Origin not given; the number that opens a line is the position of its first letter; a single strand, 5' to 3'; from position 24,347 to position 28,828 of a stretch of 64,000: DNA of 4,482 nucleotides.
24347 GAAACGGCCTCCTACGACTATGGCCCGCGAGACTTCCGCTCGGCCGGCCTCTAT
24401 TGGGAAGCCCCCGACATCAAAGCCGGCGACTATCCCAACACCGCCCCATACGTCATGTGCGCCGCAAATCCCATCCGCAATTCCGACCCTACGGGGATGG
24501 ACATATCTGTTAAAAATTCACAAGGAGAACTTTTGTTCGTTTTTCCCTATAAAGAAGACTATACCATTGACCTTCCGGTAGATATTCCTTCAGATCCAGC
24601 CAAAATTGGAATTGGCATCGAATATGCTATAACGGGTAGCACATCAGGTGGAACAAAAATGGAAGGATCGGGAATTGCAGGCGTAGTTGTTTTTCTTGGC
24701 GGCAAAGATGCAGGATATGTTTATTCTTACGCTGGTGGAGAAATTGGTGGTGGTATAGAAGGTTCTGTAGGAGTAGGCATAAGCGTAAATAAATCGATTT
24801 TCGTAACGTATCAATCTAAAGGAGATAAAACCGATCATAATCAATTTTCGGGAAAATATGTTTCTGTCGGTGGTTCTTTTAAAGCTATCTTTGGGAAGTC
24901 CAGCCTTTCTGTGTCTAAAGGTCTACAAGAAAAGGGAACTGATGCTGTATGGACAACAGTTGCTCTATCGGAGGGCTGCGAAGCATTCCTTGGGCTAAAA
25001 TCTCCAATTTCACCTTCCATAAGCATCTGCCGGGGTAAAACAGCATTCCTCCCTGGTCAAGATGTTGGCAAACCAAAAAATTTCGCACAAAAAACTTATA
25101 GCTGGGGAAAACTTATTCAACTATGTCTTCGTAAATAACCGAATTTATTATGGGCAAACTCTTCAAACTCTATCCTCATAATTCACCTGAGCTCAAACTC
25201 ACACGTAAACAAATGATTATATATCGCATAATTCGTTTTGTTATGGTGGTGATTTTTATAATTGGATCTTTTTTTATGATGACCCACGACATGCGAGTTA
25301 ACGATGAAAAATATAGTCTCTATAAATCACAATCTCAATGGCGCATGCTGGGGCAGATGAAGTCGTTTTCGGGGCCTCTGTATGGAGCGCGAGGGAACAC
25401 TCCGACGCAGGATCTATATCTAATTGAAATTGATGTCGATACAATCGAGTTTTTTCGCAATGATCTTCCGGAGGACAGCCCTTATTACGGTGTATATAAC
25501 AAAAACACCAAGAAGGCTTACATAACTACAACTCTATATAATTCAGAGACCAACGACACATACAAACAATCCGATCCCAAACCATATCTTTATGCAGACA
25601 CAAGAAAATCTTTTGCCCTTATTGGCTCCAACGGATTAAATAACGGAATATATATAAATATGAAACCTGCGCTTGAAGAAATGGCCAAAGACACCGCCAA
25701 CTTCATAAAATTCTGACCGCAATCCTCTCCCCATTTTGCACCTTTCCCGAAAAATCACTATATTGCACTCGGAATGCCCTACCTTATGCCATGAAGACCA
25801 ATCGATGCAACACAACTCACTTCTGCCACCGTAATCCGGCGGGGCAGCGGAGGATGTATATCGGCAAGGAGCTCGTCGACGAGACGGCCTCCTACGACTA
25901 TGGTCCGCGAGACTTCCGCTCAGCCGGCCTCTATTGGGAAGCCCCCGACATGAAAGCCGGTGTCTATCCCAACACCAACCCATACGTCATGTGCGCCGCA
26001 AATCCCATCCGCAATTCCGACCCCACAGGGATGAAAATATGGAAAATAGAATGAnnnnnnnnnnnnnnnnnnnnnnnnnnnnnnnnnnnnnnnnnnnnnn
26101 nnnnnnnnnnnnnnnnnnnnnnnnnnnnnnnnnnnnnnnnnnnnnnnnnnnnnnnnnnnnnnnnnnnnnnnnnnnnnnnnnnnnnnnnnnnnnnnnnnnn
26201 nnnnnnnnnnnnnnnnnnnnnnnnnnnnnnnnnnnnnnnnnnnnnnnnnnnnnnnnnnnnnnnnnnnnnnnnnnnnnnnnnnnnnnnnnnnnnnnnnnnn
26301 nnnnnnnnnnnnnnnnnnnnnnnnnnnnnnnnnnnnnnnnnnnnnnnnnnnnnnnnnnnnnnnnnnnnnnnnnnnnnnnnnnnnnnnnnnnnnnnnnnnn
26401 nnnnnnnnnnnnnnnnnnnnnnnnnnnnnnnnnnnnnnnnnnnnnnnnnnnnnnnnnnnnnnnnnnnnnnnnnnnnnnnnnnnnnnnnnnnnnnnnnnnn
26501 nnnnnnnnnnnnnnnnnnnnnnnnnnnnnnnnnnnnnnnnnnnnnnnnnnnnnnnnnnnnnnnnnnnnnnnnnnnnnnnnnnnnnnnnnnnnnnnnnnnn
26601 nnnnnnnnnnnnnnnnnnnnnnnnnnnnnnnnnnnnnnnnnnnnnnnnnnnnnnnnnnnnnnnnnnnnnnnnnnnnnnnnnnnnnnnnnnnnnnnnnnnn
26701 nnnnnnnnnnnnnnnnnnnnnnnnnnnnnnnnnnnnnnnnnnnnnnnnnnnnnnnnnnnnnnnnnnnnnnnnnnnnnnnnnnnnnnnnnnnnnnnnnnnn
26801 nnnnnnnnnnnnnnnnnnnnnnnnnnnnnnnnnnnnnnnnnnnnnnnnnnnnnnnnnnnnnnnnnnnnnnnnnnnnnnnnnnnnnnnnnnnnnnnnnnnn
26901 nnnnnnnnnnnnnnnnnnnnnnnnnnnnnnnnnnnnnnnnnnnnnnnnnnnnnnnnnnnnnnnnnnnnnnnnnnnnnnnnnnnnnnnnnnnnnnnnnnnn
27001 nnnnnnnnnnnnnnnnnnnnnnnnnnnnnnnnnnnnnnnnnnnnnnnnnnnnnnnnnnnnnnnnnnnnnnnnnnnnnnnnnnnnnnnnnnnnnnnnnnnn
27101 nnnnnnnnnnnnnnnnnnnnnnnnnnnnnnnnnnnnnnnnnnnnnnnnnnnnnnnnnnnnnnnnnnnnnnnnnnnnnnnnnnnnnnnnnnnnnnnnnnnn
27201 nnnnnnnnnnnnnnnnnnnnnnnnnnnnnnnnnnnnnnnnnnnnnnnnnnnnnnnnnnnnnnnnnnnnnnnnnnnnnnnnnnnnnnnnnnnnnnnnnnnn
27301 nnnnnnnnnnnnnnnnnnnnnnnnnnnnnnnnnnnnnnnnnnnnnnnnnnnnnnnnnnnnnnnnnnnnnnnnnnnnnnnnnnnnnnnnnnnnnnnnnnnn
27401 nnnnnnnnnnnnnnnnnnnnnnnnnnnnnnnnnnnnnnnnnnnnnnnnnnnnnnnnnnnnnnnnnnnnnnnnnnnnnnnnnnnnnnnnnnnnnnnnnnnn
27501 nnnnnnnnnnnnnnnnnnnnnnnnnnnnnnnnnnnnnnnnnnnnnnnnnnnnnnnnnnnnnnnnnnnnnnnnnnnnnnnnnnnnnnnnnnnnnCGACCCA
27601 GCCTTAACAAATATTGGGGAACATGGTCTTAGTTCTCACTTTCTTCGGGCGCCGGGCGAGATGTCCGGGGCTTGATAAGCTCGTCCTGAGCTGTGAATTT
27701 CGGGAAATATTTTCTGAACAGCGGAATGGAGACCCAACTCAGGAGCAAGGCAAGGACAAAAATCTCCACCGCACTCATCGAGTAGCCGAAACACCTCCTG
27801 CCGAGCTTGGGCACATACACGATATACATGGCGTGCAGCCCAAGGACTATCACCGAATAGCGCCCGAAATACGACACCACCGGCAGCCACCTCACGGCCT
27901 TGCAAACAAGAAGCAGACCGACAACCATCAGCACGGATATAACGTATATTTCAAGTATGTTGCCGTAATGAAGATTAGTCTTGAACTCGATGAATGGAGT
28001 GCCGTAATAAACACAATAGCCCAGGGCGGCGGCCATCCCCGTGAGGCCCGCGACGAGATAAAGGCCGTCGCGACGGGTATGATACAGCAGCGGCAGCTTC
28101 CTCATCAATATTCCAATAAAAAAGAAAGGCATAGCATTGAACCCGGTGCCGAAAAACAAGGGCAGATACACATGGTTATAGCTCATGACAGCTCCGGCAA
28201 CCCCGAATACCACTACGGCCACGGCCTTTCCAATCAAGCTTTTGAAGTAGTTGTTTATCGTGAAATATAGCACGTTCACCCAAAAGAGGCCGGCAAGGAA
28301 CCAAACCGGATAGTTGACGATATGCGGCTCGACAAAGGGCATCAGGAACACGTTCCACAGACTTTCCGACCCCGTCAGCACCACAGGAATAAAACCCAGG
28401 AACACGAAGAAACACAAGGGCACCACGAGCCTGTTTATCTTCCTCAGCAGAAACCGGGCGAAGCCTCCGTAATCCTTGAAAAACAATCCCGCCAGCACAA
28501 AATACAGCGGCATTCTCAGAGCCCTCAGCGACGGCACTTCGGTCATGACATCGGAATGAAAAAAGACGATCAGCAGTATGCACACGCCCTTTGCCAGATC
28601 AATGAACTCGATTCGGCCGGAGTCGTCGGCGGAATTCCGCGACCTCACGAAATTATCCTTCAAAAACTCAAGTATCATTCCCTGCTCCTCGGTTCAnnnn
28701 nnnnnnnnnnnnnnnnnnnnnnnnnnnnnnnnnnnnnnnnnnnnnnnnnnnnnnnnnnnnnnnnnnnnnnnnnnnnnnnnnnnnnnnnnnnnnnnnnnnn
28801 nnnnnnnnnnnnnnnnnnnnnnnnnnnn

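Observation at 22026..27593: Rhs toxin cassette array with no full-length Rhs gene, built on near-identical core repeats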

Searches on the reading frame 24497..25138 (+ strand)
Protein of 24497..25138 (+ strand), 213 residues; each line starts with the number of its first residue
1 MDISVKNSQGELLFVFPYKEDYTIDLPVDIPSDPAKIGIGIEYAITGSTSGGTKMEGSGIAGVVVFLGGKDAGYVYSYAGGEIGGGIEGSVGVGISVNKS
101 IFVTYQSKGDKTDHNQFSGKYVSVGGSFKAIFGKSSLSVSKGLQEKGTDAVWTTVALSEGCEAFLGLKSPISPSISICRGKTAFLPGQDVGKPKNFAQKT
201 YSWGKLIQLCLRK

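Call 41: find_homologous_proteins(query=window:24497-25138:+)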
Query window:24497-25138:+ (213 aa): 1 proteins with E <= 0.001 among 202 candidates.
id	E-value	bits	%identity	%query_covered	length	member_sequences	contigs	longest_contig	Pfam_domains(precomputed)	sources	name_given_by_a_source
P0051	3.0e-134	463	100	100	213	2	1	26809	-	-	-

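Call 51: search_protein_representatives(protein=window:24497-25138:+)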
Query: 213 residues. Proteins with E-value up to 0.001 (for the whole library): 22; up to 1e-10: 15; up to 1e-30: 1. The best 22 are listed.
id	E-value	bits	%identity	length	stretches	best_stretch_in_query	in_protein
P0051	9.6e-135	463.0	100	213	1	1-213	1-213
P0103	1.1e-23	100.1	44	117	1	97-209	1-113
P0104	6.0e-22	94.4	43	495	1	35-206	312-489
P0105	1.5e-19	86.6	38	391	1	31-196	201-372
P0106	2.8e-19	85.7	39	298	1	33-198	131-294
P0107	3.1e-19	85.6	41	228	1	31-207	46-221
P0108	2.3e-16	76.2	37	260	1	33-207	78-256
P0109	1.8e-15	73.3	34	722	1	34-207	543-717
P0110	1.0e-14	70.8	40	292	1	36-206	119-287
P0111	2.2e-14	69.7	35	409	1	32-206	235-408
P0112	3.0e-13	66.0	36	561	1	33-206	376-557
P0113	6.7e-13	64.9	38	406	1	33-192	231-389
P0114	1.3e-12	63.9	34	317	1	33-184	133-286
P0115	3.7e-12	62.5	40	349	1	35-207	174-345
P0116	5.7e-11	58.6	50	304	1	33-106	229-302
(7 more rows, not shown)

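Call 53: predict_structure(protein=window:24497-25138:+)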
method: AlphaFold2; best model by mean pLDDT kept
length: 213 residues; sequences in the alignment: 1
mean_pLDDT: 32.0   pTM: 0.32
mean pLDDT of the five models: 32.0, 30.7, 28.0, 26.1, 24.6
residues with pLDDT >= 90: 0; 70-90: 0; 50-70: 0; < 50: 213
segments of 3 or more residues with pLDDT < 50: 1-213
pLDDT, mean of each block of 10 residues (from residue 1): 39 37 27 31 28 27 34 29 30 35 33 27 31 42 38 45 38 37 24 22 23 22
secondary structure, 60 per line:
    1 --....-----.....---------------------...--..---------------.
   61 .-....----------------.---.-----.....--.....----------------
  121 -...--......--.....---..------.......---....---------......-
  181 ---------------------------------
elements in order: E3-6 E12-16 E38-40 E63-66 E93-97 E100-104 E122-124 E127-132 E135-139 E151-157 H161-164 E174-179

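Call 56: search_protein_families(library=pfam, alignment_id=A3, max_evalue=0.01)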
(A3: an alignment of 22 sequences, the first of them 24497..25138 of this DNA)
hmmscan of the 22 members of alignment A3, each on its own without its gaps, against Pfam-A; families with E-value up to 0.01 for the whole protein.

A. member 1, window:24497-25138:+ (213 aa): 0 families

B. families by the number of members that match (of 22 scanned): 4 families
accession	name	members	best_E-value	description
PF03527.20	RHS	4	6.2e-05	RHS protein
PF00041.27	fn3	1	0.00041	Fibronectin type III domain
PF18052.6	Rx_N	1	0.0051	Rx N-terminal domain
PF06009.19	Laminin_II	1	0.0064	Laminin Domain II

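Call 62: predict_structure(alignment_id=A3)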
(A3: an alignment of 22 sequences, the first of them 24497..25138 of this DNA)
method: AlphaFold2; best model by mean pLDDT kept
length: 213 residues; sequences in the alignment: 22
mean_pLDDT: 86.1   pTM: 0.82
mean pLDDT of the five models: 86.1, 85.5, 85.0, 81.6, 79.9
residues with pLDDT >= 90: 120; 70-90: 65; 50-70: 23; < 50: 5
segments of 3 or more residues with pLDDT < 50: none
pLDDT, mean of each block of 10 residues (from residue 1): 61 59 64 92 93 90 96 96 89 90 93 95 83 80 89 92 81 87 96 95 89 76
secondary structure, 60 per line:
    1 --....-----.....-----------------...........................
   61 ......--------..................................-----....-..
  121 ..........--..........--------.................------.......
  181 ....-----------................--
elements in order: E3-6 E12-16 E37-66 E75-108 H114-117 E119-130 E133-142 E151-167 E174-184 H196-211

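Call 64: fold_search(model_id=the predicted structure, library=pdb)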
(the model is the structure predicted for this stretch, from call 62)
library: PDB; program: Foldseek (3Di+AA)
matches with E <= 10: 1260; with E <= 0.001: 0
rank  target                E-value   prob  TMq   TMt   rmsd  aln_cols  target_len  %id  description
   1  8rzz_B                2.3e-03  0.57  0.20  0.19  20.4       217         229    9  Crystal structure of Renilla luciferase RLuc8-GFP BRET complex at pH 9.0 (space group P32) (released 2025-09-03)
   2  2rh7_B                3.1e-03  0.41  0.18  0.18  16.7       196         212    7  Crystal Structures of the Luciferase and Green Fluorescent Protein from Renilla Reniformis (released 2007-10-23)
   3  8rzz_E                3.7e-03  0.47  0.18  0.17  16.6       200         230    6  Crystal structure of Renilla luciferase RLuc8-GFP BRET complex at pH 9.0 (space group P32) (released 2025-09-03)
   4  8s0g_F                4.6e-03  0.63  0.22  0.21  13.8       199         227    8  Crystal structure of Renilla reniformis luciferase-GFP BRET complex (released 2025-09-03)
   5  4q7r_B                5.1e-03  0.54  0.21  0.21  15.9       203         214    7  Crystal structure of large Stokes shift fluorescent protein LSSmOrange (released 2014-07-09)
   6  8s0g_I                5.4e-03  0.54  0.19  0.18  14.9       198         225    8  Crystal structure of Renilla reniformis luciferase-GFP BRET complex (released 2025-09-03)
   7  9feo_A                7.4e-03  0.66  0.23  0.23  18.2       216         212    7  LSSmOrange (P1) - Directionality of Optical Properties of Fluorescent Proteins (released 2025-06-04)
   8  4q7r_A                7.4e-03  0.57  0.23  0.22  18.3       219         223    8  Crystal structure of large Stokes shift fluorescent protein LSSmOrange (released 2014-07-09)
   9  2rh7_A                7.4e-03  0.33  0.19  0.19  16.6       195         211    7  Crystal Structures of the Luciferase and Green Fluorescent Protein from Renilla Reniformis (released 2007-10-23)
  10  8u21                  8.3e-03  0.51  0.22  0.22  17.8       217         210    6  A Highly Stable Variant of Corynactis Californica Green Fluorescent Protein, ccGFP E6 (released 2024-01-31)
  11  8b2y_D                8.3e-03  0.44  0.21  0.20  17.0       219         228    7  Structure of the weakly red fluorescent protein csiFP4 from Clytia simplex (released 2023-09-27)
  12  8b2y_A                8.3e-03  0.44  0.21  0.19  17.1       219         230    7  Structure of the weakly red fluorescent protein csiFP4 from Clytia simplex (released 2023-09-27)
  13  8b2y_C                8.3e-03  0.44  0.21  0.19  17.1       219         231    7  Structure of the weakly red fluorescent protein csiFP4 from Clytia simplex (released 2023-09-27)
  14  8u23_A                8.7e-03  0.57  0.22  0.23  16.2       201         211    6  A Highly Stable Variant of Corynactis Californica Green Fluorescent Protein, ccGFP 8 (released 2024-01-31)
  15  8dj8                  1.0e-02  0.54  0.22  0.23  16.1       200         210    7  Crystal Structure of Calgreen 1 protein (released 2023-07-05)
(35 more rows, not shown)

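Call 70: search_solved_structures(query=A3, max_evalue=1)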
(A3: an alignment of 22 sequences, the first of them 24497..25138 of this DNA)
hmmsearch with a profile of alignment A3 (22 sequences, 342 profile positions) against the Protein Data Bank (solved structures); distinct sequences matched with E-value up to 1: 30.
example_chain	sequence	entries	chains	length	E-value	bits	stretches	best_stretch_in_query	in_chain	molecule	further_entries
8fjp_A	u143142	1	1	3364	2.4e-22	82.6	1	12-124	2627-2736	salivary gland surface protein 1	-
9on3_A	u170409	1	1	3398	2.2e-19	72.9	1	13-121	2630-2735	SGS4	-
6l7i_G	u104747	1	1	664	3.9e-19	72.1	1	6-120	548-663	TccC2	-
6suq_A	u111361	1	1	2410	4.2e-19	72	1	6-125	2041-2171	TcdB2,TccC3,Genome polyprotein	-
6h6e_F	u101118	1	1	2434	4.7e-19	71.8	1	6-125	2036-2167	TcdB2,TccC3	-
6suf_F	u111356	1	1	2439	5.6e-19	71.6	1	6-125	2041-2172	TcdB2,TccC3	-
9c4k_Q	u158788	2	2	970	3.2e-18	69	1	10-141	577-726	Toxin subunit YenC2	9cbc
6sup_A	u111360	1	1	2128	5e-18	68.4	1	6-121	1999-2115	TcdB2,TccC3,Cell division control protein 42 homolog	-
6h6f_F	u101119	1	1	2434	5.6e-18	68.3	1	6-125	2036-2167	TcdB2,TccC3,TccC3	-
6sue_F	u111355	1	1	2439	6.7e-18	68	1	6-125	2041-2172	TcdB2,TccC3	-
6h6g_A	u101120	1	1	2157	9.4e-18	67.5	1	6-120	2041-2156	TcdB2,TccC3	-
4o9x_A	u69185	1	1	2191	9.5e-18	67.5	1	6-120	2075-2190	TcdB2, TccC3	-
5kis_B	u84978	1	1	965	4.4e-17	65.3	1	11-124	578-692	RHS2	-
4igl_B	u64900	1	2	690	1.7e-16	63.4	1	10-121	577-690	YenC2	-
9pt5_A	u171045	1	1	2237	5.8e-12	48.5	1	14-124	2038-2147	Teneurin-like protein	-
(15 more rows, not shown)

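Call 74: find_related_loci(query=A4, collection=genome_contigs, flank=6000)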
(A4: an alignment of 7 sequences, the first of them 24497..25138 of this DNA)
Query A4 (213 aa) in genome_contigs; peptide patterns used: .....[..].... (x = any residue, [..] = any of these).
10 stretches matched a pattern; 5 encode a relative of the query (tblastn E <= 1e-3); 5 distinct loci.
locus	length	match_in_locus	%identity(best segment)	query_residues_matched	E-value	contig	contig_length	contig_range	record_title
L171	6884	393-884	40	33-198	3e-27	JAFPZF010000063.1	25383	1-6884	MAG: Bacteroidales bacterium isolate RGIG1609 Goat_Abomasum.Co__c1623214, whole genome shotgun sequence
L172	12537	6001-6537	35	33-207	2e-22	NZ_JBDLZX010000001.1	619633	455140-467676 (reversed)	Flavobacterium adhaerens strain SYSU M80004 NODE_1_length_619633_cov_233.586956, whole genome shotgun sequence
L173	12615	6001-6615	33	12-208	4e-25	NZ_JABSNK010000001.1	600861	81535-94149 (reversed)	Flavobacterium sp. 28A Ga0416760_01, whole genome shotgun sequence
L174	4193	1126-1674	34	33-207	1e-17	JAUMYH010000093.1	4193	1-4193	MAG: Bacteroidota bacterium isolate S17M_Sa_15 NODE_6104_length_4193_cov_3.791445, whole genome shotgun sequence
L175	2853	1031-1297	38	33-121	3e-12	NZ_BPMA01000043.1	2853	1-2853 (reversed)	Capnocytophaga catalasegens strain KC07084 sequence043, whole genome shotgun sequence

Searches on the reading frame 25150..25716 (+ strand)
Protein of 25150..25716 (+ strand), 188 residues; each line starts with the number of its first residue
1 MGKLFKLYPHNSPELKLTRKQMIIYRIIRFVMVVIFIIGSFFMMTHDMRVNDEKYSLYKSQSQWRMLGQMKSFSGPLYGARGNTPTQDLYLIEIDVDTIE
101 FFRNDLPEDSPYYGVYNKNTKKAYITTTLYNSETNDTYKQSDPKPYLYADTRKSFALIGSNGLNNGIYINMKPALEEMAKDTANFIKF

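Call 5: search_protein_families(library=pfam, proteins=[window:25150-25716:+], max_evalue=0.1)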
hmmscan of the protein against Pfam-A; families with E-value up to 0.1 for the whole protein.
window:25150-25716:+ (188 aa): 1 family
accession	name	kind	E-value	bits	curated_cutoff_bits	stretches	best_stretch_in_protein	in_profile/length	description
PF01616.22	Orbi_NS3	-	0.031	14.3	27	1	14-59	71-112/179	Orbivirus NS3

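Call 23: find_encoding_contigs(protein=window:25150-25716:+, flank=10000, max_places=8)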
Protein window:25150-25716:+ (188 aa): 1 contig read that carries it; 1 place shown.
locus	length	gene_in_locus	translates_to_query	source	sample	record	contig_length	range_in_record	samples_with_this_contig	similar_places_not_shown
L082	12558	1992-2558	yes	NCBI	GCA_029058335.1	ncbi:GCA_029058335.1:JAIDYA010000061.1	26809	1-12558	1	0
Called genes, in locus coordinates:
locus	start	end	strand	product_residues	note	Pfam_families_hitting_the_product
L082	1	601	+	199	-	?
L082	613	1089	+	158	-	-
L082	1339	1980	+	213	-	-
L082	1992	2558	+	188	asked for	-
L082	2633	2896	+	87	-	-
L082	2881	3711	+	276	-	-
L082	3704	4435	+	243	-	-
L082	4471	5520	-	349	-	PF01757:Acyl_transf_3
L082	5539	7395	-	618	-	PF00270:DEAD, PF00271:Helicase_C, PF16124:RecQ_Zn_bind, PF09382:RQC, PF00570:HRDC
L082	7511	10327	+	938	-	PF02739:5_3_exonuc_N, PF01367:5_3_exonuc, PF01612:DNA_pol_A_exo1, PF00476:DNA_pol_A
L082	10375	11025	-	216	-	PF07081:DUF1349, PF17851:GH43_C2 (weak)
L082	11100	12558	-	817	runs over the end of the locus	PF00403:HMA, PF00122:E1-E2_ATPase, PF00702:Hydrolase, PF00403:HMA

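Call 40: search_protein_families(library=ncbifam, proteins=[window:25150-25716:+], max_evalue=0.1)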
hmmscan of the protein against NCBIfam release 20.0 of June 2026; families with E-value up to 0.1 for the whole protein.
window:25150-25716:+ (188 aa): 0 families

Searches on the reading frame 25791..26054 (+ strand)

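Call 5: search_protein_families(library=pfam, proteins=[window:25791-26054:+], max_evalue=0.1)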
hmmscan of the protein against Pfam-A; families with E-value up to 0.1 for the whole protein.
window:25791-26054:+ (87 aa): 1 family
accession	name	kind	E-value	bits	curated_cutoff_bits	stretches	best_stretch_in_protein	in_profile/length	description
PF05596.16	Taeniidae_ag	-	0.044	14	31.9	0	8-30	10-32/55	Taeniidae antigen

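Call 40: search_protein_families(library=ncbifam, proteins=[window:25791-26054:+], max_evalue=0.1)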
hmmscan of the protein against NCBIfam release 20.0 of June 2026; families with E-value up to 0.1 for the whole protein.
window:25791-26054:+ (87 aa): 1 family
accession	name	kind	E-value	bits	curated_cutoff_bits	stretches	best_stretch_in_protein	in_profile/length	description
TIGR03696.1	Rhs_assc_core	domain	1.7e-09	38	32.5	1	17-81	13-76/76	RHS repeat-associated core domain-containing protein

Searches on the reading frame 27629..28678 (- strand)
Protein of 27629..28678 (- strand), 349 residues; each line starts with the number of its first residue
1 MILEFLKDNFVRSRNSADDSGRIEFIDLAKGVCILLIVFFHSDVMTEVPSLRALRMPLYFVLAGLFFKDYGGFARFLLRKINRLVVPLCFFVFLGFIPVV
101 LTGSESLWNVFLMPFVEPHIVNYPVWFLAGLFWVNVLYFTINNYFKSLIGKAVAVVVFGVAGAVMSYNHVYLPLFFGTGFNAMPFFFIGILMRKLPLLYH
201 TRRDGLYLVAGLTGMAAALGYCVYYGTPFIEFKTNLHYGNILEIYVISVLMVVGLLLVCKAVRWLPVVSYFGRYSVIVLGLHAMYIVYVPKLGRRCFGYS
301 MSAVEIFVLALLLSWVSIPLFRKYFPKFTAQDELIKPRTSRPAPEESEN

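Call 5: search_protein_families(library=pfam, proteins=[window:27629-28678:-], max_evalue=0.1)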
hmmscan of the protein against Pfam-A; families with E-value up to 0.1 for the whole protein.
window:27629-28678:- (349 aa): 1 family
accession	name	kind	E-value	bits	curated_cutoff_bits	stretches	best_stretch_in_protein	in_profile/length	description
PF01757.29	Acyl_transf_3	-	6.5e-25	88.3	31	1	24-316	2-323/326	Acyltransferase domain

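Call 22: find_related_loci(query=window:27629-28678:-, collection=genome_contigs, flank=10000)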
Query window:27629-28678:- (349 aa) in genome_contigs; peptide patterns used: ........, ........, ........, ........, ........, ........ (x = any residue, [..] = any of these).
341 stretches matched a pattern, but none encodes a relative of the query by tblastn (E <= 1e-3).
